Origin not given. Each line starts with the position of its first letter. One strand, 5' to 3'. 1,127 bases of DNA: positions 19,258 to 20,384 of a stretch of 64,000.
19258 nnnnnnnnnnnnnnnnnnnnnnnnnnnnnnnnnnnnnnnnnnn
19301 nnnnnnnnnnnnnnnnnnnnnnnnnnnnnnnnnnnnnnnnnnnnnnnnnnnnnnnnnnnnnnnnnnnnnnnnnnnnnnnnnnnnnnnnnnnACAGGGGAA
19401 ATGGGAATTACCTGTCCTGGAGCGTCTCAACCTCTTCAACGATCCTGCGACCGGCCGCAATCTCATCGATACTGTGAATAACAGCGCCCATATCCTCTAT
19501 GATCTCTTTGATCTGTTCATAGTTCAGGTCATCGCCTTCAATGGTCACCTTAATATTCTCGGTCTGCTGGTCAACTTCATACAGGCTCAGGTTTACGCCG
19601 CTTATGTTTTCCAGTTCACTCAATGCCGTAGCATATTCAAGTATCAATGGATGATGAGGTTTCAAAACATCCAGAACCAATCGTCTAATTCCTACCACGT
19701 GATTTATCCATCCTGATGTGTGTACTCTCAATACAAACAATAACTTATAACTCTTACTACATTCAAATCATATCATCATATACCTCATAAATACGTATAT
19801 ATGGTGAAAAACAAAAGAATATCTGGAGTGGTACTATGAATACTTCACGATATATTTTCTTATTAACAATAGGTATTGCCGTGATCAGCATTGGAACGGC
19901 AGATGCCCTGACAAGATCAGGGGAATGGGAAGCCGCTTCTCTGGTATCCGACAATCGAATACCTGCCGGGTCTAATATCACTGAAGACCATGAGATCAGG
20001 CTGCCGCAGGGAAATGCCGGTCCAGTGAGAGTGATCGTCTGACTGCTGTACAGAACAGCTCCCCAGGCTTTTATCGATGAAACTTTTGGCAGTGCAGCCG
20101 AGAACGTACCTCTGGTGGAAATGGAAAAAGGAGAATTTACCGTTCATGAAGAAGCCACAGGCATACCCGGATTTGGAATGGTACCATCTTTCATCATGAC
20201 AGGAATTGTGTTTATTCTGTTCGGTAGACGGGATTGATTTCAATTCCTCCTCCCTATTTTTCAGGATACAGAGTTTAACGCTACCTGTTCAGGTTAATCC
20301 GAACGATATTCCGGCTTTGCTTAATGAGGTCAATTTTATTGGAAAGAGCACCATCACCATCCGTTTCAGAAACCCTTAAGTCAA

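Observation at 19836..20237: PGF-CTERM (archaeosortase-substrate) mini-protein split by a single in-frame TGA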

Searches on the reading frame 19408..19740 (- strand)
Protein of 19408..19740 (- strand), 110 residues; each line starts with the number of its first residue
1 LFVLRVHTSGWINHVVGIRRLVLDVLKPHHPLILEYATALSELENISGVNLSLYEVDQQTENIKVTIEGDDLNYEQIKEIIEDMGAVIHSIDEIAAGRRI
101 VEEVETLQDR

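Call 13: search_protein_families(library=ncbifam, proteins=[window:19408-19740:-], max_evalue=0.01)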
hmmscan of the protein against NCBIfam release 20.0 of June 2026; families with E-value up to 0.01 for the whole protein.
window:19408-19740:- (110 aa): 2 families
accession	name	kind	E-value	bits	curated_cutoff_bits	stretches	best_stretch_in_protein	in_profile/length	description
NF033795.1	chaper_CopZ_Bs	exception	0.0019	18.4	91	1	42-85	21-62/66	copper chaperone CopZ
NF003338.0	PRK04350.1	subfamily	0.0068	14.8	434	1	14-95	46-128/502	thymidine phosphorylase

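Call 14: search_protein_families(library=pfam, proteins=[window:19408-19740:-], max_evalue=0.01)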
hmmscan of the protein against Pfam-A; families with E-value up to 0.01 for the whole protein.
window:19408-19740:- (110 aa): 1 family
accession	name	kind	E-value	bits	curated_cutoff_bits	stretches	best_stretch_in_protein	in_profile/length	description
PF02680.19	DUF211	-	4.1e-39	133.1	22.1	1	17-104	1-88/89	Uncharacterized ArCR, COG1888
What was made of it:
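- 19408..19740 (-): Flanking DUF211 gene, the conserved left neighbour that defines synteny. Call 14 (PF02680, 133 bits).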

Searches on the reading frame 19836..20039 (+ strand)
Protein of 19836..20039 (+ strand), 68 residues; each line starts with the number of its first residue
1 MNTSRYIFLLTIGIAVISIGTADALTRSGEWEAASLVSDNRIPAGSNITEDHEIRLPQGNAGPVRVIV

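Call 4: search_protein_families(library=ncbifam, proteins=[window:19836-20039:+], max_evalue=10)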
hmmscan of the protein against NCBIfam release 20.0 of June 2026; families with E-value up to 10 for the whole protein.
seq(68 aa): 1 family
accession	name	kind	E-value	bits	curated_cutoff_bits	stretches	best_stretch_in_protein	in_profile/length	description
TIGR04025.1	PPOX_FMN_DR2398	subfamily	0.038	13.2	170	1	9-53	131-175/197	MSMEG_1061 family FMN-dependent PPOX-type flavoprotein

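Call 18: find_encoding_contigs(protein=window:19836-20039:+, flank=3000, max_places=10)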
Protein seq(68 aa) (68 aa): no gene with exactly this product is on record in the collection.

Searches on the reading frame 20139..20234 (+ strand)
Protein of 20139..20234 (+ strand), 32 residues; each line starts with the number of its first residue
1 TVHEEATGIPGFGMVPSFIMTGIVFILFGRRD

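Call 34: search_protein_families(library=ncbifam, proteins=[window:20139-20234:+], max_evalue=10)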
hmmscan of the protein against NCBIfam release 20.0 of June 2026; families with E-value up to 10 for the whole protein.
seq(32 aa): 1 family
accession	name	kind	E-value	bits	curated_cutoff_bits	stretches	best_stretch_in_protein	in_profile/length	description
NF045529.2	Heimdall-CTERM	domain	0.3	11.6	24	1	8-31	1-24/26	Heimdall-CTERM domain-containing surface protein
